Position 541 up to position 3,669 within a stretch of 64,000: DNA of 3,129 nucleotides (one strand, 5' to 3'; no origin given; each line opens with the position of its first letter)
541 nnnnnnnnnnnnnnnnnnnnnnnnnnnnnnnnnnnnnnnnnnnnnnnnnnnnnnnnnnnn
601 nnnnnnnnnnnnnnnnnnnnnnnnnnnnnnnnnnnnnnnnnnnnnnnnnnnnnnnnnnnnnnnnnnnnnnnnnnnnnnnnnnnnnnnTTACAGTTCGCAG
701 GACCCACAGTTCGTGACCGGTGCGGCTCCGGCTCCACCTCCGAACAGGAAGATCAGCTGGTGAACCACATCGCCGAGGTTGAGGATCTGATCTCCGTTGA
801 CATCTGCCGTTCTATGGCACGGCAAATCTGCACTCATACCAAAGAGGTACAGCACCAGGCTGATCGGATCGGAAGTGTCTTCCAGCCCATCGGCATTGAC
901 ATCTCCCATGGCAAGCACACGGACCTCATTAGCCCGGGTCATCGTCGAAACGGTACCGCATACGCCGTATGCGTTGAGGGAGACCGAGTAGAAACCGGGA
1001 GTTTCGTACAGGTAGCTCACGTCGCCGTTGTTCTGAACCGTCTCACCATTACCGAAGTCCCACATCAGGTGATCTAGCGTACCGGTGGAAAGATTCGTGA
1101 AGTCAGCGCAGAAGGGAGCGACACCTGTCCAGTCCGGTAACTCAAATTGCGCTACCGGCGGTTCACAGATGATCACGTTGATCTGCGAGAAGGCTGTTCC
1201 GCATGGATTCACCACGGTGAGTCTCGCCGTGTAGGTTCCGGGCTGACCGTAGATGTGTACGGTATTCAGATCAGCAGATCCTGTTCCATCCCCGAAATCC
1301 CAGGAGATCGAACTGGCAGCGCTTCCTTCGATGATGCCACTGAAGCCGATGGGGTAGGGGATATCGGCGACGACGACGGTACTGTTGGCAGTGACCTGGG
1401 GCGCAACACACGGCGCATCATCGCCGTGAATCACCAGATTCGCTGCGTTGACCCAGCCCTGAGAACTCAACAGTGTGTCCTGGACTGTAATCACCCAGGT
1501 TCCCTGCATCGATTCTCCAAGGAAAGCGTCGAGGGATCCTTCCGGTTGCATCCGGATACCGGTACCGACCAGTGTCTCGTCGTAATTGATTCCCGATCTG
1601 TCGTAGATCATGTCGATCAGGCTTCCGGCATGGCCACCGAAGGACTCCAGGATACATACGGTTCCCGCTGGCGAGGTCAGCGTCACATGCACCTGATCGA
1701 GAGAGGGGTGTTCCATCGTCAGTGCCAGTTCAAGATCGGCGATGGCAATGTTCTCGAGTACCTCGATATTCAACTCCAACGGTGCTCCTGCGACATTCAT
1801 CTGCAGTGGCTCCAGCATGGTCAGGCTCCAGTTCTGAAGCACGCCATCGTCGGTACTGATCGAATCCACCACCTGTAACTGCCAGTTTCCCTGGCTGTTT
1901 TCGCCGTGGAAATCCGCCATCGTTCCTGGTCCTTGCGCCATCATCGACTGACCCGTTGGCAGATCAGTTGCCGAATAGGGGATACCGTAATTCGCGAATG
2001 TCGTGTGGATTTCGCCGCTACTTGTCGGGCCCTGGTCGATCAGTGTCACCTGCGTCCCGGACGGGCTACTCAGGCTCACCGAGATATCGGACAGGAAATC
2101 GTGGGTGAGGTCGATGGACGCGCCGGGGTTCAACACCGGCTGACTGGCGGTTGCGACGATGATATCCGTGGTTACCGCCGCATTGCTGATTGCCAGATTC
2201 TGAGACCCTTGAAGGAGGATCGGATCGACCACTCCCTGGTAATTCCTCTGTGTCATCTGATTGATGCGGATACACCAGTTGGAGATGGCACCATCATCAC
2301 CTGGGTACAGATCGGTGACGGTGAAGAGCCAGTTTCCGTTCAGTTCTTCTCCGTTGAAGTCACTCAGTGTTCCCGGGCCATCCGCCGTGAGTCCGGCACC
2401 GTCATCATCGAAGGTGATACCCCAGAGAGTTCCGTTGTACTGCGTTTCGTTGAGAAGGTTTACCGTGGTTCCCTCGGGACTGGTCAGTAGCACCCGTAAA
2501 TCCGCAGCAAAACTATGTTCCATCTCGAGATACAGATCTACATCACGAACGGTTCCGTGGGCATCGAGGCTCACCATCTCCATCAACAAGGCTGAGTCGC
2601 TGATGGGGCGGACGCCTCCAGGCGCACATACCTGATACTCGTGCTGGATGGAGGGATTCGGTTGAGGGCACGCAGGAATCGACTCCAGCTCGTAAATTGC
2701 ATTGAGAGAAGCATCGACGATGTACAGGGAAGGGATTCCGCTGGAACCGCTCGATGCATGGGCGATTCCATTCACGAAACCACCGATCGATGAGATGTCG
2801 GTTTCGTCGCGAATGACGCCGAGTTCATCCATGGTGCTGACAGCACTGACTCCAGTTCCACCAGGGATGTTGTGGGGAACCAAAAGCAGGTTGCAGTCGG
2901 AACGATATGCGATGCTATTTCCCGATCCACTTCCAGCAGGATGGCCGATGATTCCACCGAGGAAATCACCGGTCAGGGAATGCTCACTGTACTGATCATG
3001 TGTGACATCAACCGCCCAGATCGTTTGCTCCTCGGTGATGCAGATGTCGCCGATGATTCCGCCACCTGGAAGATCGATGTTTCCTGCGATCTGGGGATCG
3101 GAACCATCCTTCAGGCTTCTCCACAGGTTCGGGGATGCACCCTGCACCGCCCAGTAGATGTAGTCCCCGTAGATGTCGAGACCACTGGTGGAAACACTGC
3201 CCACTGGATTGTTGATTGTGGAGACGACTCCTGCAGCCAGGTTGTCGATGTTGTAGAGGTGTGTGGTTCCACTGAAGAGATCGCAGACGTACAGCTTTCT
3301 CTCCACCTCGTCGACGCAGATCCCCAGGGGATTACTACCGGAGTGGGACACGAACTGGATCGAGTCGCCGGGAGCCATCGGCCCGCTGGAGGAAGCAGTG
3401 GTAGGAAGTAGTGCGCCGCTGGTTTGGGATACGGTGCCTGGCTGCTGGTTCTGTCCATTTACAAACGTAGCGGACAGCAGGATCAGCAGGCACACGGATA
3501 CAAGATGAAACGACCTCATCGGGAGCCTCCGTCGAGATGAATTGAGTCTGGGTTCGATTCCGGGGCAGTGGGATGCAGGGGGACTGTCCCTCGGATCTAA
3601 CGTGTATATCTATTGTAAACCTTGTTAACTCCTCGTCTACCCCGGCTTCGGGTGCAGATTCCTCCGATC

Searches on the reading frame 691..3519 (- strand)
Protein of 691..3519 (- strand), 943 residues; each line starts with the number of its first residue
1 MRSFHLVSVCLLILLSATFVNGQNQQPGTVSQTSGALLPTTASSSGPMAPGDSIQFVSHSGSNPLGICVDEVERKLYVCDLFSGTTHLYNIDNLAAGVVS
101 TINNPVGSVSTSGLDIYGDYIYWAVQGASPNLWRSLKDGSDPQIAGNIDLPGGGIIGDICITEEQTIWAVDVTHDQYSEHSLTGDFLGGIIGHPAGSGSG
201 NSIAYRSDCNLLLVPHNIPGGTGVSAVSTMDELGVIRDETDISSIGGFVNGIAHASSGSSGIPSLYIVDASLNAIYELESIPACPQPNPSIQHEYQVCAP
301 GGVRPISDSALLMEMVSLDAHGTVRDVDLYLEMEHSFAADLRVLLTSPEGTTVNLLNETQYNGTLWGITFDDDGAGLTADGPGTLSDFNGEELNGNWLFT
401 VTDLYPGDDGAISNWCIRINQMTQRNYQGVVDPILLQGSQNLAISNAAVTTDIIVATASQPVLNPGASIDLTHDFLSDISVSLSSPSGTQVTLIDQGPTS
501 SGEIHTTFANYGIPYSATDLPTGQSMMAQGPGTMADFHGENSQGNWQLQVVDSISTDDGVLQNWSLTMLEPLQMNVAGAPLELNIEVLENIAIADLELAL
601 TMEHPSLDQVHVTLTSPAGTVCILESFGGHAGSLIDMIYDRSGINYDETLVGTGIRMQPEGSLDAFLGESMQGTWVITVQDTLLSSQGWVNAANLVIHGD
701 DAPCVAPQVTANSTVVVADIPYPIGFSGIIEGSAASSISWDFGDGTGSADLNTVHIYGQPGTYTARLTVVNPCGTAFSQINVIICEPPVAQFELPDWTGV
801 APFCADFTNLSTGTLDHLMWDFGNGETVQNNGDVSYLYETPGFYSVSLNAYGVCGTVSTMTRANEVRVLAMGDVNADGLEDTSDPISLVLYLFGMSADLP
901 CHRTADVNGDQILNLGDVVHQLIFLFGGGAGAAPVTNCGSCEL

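Call 7: search_protein_families(library=pfam, proteins=[window:691-3519:-], max_evalue=10)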
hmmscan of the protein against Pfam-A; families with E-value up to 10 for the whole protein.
window:691-3519:- (943 aa): 5 families
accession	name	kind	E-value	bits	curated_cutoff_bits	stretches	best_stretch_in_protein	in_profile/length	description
PF01483.27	P_proprotein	-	3.2e-41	139.7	21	3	468-568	7-86/86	Proprotein convertase P-domain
PF18911.6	PKD_4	-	1.4e-21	76.8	27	2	731-777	29-76/85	PKD domain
PF00801.26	PKD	-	3.5e-17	62.6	23.5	2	709-783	4-79/80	PKD domain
PF06186.16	DUF992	-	0.03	14.6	22.7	1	158-233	63-140/143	Protein of unknown function (DUF992)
PF15210.11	SFTA2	-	0.067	13.5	27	1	473-499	26-52/59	Surfactant-associated protein 2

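Call 8: search_protein_families(library=ncbifam, proteins=[window:691-3519:-], max_evalue=10)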
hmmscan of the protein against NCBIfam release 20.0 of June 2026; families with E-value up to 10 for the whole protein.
window:691-3519:- (943 aa): 2 families
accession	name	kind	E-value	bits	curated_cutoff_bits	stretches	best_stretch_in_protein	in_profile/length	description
TIGR00864.1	PCC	subfamily_domain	1.5e-05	21.6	1861.4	2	752-868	1020-1136/2700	polycystin cation channel protein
NF058578.1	CPR_pilus_PamR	equivalog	0.0063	15.4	300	1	721-779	169-233/297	pilus system RbmA-like protein PamR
